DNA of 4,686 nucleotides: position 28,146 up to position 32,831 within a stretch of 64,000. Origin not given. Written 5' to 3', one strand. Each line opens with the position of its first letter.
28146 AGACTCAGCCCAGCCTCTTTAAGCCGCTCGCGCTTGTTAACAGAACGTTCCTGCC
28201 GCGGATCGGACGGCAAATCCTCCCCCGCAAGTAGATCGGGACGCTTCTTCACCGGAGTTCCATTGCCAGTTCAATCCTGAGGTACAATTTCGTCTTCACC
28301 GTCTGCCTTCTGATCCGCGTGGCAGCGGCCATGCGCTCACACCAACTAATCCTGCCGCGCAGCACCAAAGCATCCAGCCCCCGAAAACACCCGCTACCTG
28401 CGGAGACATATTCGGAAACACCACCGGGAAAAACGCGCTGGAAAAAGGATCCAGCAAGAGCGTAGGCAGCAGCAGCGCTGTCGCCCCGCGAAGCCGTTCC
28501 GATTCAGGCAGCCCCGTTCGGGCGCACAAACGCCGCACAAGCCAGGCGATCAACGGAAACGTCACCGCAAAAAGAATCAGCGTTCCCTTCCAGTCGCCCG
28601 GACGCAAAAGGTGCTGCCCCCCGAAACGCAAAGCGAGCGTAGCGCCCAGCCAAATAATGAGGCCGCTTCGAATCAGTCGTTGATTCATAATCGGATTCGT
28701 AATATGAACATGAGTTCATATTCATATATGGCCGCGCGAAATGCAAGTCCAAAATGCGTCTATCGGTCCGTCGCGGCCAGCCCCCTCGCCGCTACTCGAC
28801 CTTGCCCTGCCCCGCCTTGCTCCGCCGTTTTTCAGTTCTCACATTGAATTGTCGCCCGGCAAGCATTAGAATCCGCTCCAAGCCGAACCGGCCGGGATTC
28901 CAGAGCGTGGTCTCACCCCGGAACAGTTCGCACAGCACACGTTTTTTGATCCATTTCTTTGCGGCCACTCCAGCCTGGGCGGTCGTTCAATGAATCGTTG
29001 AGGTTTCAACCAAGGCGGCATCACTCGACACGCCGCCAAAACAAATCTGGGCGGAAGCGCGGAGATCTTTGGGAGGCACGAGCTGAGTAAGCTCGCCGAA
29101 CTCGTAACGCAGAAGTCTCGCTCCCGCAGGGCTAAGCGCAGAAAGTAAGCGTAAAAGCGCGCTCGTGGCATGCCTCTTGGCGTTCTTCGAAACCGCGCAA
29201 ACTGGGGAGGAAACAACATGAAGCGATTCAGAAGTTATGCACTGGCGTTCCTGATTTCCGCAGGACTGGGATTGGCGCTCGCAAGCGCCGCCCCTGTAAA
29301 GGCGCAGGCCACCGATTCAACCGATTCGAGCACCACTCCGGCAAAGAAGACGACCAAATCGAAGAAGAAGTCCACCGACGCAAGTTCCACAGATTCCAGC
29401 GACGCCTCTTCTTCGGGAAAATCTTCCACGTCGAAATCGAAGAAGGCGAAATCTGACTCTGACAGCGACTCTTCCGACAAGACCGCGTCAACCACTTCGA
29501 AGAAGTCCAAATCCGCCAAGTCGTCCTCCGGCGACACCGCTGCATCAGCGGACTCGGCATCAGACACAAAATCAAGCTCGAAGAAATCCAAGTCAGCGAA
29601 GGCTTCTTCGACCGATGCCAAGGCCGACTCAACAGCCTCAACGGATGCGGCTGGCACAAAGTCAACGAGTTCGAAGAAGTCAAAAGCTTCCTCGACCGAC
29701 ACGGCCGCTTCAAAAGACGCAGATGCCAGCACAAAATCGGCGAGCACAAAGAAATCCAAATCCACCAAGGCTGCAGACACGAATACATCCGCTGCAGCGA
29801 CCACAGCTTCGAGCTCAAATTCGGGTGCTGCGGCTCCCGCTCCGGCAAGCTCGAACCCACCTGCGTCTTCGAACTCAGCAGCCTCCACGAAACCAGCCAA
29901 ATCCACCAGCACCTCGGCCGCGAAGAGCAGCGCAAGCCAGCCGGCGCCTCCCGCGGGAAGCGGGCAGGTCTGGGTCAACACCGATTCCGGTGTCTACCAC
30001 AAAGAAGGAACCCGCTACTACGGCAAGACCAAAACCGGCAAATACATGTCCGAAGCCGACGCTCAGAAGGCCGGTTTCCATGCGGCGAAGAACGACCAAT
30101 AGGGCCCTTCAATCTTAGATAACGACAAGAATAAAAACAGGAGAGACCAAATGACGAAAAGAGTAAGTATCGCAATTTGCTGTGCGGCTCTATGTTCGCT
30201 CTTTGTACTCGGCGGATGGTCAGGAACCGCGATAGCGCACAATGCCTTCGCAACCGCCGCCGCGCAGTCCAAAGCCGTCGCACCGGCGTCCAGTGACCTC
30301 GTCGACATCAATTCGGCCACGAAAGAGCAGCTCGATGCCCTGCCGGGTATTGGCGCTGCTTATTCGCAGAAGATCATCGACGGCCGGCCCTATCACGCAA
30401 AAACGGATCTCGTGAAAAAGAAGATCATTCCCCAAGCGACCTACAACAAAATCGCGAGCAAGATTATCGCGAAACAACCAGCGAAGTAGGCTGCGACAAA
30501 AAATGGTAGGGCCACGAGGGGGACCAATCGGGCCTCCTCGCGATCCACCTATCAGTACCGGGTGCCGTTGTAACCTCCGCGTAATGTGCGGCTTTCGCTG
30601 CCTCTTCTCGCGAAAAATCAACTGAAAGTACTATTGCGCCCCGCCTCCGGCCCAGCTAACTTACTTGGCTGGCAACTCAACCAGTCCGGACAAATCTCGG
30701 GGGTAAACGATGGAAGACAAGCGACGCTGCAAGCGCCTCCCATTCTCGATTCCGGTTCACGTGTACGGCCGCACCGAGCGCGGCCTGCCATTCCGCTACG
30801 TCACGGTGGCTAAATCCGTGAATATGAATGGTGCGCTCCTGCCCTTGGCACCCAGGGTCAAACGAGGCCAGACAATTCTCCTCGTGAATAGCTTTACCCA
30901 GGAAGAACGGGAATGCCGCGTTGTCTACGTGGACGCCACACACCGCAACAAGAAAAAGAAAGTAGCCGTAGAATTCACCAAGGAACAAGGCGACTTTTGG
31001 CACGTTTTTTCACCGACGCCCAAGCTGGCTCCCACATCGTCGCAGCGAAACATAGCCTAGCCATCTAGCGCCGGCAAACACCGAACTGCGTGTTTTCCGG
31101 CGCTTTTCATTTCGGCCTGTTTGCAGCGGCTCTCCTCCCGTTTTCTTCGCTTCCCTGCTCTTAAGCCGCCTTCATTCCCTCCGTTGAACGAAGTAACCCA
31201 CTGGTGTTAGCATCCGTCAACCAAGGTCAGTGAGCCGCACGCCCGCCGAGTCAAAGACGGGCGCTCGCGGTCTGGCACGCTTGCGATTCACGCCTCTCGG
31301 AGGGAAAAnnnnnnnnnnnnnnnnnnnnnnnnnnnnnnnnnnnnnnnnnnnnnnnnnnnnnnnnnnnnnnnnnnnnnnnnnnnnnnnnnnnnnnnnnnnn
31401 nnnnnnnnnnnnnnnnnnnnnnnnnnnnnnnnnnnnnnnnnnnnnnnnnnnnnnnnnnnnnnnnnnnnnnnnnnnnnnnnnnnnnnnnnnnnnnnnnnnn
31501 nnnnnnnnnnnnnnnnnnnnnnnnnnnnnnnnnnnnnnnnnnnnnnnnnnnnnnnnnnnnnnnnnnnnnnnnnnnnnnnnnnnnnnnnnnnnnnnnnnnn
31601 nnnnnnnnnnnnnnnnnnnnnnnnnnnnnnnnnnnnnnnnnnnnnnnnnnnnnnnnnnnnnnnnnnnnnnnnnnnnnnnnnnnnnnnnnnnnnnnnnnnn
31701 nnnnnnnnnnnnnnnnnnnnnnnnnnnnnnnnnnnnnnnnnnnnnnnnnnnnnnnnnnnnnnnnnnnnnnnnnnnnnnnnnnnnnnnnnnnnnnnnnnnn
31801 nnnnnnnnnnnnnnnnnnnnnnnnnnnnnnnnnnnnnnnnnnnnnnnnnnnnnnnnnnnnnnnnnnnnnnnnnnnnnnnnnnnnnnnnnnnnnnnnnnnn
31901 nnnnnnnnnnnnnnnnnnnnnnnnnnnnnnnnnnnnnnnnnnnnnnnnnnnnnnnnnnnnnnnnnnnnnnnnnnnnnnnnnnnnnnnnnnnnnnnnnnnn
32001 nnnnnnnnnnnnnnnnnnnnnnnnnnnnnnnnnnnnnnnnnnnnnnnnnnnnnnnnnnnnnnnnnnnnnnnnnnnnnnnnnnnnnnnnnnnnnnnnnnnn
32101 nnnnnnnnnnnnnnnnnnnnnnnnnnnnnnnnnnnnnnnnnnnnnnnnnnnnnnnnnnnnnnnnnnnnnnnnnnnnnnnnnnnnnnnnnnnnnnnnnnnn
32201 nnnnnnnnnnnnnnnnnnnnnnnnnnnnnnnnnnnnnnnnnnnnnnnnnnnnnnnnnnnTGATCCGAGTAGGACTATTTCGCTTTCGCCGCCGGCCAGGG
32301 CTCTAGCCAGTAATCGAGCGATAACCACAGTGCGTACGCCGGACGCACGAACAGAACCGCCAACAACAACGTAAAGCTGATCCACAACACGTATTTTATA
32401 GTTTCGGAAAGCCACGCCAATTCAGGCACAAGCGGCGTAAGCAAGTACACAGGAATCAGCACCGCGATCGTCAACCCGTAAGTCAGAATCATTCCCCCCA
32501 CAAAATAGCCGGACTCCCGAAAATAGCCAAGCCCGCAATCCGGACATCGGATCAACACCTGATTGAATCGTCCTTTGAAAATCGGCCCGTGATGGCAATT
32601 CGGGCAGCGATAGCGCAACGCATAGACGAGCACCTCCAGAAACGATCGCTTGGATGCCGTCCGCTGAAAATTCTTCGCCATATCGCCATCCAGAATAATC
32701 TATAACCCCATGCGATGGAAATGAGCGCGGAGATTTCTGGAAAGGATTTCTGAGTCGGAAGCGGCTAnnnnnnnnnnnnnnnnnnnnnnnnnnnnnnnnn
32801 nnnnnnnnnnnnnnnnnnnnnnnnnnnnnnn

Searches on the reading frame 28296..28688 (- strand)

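Call 31: search_protein_families(library=pfam, proteins=[window:28296-28688:-])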
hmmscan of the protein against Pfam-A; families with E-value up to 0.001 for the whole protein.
window:28296-28688:- (130 aa): 1 family
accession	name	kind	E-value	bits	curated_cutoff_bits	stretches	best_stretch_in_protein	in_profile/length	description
PF17329.7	DUF5367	-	4.3e-14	53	25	1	36-116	10-90/98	Family of unknown function (DUF5367)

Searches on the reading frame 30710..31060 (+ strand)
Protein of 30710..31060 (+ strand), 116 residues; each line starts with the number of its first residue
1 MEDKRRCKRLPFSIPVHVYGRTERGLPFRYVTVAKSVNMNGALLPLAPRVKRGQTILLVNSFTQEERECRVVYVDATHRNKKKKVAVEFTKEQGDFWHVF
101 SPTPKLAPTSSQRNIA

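Call 31: search_protein_families(library=pfam, proteins=[window:30710-31060:+])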
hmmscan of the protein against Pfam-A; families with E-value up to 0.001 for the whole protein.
window:30710-31060:+ (116 aa): 1 family
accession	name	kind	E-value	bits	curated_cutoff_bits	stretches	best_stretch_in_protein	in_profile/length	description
PF07238.19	PilZ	-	0.00018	22.2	22.5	1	3-91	1-87/102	PilZ domain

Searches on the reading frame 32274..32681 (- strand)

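Call 31: search_protein_families(library=pfam, proteins=[window:32274-32681:-])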
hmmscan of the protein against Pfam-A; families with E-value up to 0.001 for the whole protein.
window:32274-32681:- (135 aa): 1 family
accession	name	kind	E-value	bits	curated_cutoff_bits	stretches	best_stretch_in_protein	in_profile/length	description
PF06170.17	DUF983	-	5.1e-07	30.4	22.6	1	39-124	4-85/85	Protein of unknown function (DUF983)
